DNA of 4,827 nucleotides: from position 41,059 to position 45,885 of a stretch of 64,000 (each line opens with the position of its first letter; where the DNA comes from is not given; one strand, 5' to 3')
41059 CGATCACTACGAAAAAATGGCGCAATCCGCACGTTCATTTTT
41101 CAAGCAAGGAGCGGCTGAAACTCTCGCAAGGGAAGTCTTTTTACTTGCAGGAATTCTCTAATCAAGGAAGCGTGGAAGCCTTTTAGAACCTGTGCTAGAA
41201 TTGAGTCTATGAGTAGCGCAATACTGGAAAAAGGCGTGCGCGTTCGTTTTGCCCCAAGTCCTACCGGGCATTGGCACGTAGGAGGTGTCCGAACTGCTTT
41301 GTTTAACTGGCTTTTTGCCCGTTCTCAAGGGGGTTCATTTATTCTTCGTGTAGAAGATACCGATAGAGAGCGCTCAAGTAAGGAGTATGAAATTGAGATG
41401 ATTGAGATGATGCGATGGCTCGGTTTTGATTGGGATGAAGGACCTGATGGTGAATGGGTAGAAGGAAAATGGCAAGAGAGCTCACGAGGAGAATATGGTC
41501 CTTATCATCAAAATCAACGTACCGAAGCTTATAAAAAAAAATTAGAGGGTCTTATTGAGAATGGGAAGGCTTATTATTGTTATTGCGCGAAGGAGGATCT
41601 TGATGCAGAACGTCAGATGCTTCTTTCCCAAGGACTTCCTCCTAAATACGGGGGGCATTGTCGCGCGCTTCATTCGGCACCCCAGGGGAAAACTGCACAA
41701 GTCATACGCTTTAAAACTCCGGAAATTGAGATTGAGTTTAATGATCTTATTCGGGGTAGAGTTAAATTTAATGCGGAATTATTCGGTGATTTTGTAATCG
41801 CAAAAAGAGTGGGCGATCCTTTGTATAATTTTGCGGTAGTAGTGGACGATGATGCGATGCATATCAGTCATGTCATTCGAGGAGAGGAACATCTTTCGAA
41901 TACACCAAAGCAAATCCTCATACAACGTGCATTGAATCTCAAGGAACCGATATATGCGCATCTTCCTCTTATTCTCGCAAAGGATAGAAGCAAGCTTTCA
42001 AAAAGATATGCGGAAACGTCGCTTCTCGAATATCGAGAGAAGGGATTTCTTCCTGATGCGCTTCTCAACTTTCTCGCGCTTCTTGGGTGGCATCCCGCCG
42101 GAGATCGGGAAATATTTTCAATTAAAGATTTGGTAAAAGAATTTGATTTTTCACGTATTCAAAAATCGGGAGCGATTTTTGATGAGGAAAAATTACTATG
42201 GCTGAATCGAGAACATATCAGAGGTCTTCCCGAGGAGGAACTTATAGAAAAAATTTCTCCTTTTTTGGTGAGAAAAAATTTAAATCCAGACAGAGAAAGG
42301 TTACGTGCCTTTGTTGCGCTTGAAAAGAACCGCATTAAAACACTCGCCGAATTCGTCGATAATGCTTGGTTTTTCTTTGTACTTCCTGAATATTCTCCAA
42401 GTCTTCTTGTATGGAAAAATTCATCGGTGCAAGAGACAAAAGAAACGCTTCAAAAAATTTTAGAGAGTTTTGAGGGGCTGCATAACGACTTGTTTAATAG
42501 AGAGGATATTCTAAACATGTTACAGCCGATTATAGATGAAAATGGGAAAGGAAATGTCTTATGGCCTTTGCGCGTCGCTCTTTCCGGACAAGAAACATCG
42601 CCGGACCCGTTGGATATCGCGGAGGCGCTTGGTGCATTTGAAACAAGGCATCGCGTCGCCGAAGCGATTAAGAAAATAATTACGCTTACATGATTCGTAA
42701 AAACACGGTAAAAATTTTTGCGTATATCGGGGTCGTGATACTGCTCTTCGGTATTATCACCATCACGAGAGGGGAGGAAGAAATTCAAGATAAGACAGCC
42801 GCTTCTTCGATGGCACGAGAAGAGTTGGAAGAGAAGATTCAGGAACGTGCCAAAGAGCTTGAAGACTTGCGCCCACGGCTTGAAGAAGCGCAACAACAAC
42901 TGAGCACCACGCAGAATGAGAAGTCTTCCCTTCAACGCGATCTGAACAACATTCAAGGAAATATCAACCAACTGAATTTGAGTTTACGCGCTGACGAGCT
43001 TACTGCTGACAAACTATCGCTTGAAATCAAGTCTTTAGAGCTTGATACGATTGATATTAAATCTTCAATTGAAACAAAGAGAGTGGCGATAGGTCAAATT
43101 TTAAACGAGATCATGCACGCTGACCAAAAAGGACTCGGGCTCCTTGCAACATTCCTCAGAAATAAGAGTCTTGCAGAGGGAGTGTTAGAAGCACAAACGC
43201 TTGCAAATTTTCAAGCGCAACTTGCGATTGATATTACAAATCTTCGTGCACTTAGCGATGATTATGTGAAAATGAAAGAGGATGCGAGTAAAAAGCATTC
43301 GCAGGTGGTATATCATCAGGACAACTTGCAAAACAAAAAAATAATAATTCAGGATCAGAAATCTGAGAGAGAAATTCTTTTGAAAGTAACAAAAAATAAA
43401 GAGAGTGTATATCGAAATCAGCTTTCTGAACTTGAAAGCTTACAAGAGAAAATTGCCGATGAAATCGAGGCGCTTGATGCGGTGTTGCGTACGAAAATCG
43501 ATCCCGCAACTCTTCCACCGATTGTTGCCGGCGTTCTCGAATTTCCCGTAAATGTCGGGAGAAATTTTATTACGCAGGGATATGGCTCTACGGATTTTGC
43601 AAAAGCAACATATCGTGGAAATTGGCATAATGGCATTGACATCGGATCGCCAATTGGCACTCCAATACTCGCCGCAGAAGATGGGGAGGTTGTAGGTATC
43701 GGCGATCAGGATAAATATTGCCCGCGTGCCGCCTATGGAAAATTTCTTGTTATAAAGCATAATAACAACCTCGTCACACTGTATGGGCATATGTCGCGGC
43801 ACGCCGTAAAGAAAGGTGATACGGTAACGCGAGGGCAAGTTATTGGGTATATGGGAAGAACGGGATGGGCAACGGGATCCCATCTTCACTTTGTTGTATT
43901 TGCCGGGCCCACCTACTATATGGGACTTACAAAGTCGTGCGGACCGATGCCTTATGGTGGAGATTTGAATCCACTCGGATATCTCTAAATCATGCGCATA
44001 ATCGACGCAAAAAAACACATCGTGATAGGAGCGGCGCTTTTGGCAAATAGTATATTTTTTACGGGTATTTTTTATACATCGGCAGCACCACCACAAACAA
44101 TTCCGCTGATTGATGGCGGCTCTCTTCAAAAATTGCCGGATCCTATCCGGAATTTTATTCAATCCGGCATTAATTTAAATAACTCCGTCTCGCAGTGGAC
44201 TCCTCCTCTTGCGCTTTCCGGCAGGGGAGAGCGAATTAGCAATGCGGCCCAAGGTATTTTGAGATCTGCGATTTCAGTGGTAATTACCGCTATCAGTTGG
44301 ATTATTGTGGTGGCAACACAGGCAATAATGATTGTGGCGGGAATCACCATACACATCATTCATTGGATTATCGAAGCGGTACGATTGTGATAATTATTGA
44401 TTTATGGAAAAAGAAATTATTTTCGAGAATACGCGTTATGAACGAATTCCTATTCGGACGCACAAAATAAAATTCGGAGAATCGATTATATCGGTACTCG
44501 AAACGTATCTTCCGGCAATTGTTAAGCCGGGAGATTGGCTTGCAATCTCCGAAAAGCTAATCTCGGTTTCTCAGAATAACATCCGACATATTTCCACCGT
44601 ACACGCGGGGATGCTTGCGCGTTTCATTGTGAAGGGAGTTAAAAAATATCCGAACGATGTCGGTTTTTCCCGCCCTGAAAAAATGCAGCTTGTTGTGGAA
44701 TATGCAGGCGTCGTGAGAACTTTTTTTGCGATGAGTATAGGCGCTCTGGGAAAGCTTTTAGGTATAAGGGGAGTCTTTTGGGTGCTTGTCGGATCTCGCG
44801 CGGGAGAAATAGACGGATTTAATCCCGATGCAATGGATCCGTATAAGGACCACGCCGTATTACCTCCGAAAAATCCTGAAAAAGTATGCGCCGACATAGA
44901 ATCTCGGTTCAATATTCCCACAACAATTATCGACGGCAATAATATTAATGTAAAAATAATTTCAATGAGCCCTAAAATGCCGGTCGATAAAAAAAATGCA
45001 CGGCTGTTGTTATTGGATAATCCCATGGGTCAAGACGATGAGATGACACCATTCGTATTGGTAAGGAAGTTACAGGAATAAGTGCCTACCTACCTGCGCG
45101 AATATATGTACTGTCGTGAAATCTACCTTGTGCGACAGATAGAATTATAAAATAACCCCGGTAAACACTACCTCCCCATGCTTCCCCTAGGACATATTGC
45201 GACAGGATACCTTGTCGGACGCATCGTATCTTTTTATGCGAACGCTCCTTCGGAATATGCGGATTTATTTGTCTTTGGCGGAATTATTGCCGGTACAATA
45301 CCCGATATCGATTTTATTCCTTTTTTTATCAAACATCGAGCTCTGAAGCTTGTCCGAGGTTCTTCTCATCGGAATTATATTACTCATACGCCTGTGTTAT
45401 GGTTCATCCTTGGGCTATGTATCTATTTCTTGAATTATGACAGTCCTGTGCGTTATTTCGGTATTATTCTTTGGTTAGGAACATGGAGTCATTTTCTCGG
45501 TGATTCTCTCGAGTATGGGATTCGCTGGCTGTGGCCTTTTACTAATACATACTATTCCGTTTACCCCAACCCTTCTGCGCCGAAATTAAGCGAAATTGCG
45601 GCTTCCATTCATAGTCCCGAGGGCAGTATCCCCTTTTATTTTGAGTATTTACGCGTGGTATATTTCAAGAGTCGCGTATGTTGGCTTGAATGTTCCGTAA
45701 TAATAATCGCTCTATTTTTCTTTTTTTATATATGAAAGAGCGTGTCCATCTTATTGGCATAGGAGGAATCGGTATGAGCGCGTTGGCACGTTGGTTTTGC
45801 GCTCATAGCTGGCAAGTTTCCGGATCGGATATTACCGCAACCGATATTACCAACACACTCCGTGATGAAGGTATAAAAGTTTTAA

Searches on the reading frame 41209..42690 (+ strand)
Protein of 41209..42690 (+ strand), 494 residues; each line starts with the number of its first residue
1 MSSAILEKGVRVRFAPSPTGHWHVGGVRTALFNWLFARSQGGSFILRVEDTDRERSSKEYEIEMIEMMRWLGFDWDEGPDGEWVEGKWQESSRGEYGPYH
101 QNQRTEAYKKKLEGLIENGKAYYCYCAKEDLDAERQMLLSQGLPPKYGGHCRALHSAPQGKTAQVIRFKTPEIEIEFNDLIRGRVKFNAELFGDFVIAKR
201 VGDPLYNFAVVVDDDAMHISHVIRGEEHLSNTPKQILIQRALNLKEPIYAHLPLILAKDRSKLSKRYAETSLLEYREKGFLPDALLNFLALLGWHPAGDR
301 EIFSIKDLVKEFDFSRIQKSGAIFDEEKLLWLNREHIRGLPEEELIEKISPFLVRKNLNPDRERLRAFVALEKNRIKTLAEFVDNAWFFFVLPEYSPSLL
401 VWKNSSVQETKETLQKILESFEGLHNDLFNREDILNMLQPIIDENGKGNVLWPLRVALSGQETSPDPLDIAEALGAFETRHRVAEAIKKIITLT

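Call 84: search_protein_families(library=pfam, proteins=[window:41209-42690:+], max_evalue=0.00001)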
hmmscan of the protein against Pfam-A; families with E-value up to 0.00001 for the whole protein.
window:41209-42690:+ (494 aa): 2 families
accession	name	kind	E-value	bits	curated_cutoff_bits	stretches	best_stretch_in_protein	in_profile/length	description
PF00749.27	tRNA-synt_1c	-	3.6e-93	312.4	23.4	1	10-331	2-314/314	tRNA synthetases class I (E and Q), catalytic domain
PF19269.4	Anticodon_2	-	2.7e-25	89.9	23.6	1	344-487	1-141/141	Anticodon binding domain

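Call 85: search_protein_families(library=padloc, proteins=[window:41209-42690:+], max_evalue=0.00001)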
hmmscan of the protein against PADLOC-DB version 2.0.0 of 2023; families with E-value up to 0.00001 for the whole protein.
window:41209-42690:+ (494 aa): 0 families

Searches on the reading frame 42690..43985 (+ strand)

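Call 84: search_protein_families(library=pfam, proteins=[window:42690-43985:+], max_evalue=0.00001)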
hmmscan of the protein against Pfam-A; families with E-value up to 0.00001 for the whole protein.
window:42690-43985:+ (432 aa): 1 family
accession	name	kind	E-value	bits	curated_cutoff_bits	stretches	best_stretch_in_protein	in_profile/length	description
PF01551.29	Peptidase_M23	-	2.3e-29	101.9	28.7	1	313-403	3-87/96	Peptidase family M23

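Call 85: search_protein_families(library=padloc, proteins=[window:42690-43985:+], max_evalue=0.00001)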
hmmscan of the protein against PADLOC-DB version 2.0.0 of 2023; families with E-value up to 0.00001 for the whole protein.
window:42690-43985:+ (432 aa): 0 families

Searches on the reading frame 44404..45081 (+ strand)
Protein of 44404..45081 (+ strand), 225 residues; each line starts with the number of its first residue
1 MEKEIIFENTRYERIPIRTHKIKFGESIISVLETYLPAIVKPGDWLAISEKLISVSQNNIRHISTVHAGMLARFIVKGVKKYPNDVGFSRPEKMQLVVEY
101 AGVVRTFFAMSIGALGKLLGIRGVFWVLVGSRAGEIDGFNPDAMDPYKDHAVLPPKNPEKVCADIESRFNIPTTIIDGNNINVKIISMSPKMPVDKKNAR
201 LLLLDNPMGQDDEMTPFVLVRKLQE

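Call 3: search_protein_families(library=pfam, proteins=[window:44404-45081:+], max_evalue=0.1)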
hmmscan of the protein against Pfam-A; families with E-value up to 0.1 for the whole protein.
window:44404-45081:+ (225 aa): 2 families
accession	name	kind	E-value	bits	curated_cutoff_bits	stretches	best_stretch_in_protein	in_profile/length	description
PF01996.21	F420_ligase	-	1.2e-09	38.5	25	1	17-170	2-135/218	F420-0:Gamma-glutamyl ligase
PF23567.2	Ubiquitin_IARS1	-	0.098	13.2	22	0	181-211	7-36/92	Isoleucine--tRNA ligase, cytoplasmic, ubiquitin-like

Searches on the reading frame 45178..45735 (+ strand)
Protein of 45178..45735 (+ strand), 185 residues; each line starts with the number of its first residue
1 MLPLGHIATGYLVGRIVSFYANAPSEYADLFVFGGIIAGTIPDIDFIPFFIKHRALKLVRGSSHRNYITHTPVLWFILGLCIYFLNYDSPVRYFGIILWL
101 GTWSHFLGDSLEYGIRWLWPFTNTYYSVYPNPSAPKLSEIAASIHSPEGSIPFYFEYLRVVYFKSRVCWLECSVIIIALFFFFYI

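Call 3: search_protein_families(library=pfam, proteins=[window:45178-45735:+], max_evalue=0.1)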
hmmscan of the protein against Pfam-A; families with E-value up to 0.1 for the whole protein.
window:45178-45735:+ (185 aa): 1 family
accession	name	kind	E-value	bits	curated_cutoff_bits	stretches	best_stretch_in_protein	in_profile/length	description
PF04307.19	YdjM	-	2.7e-22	79.5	29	1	1-181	1-168/176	YdjM inner membrane protein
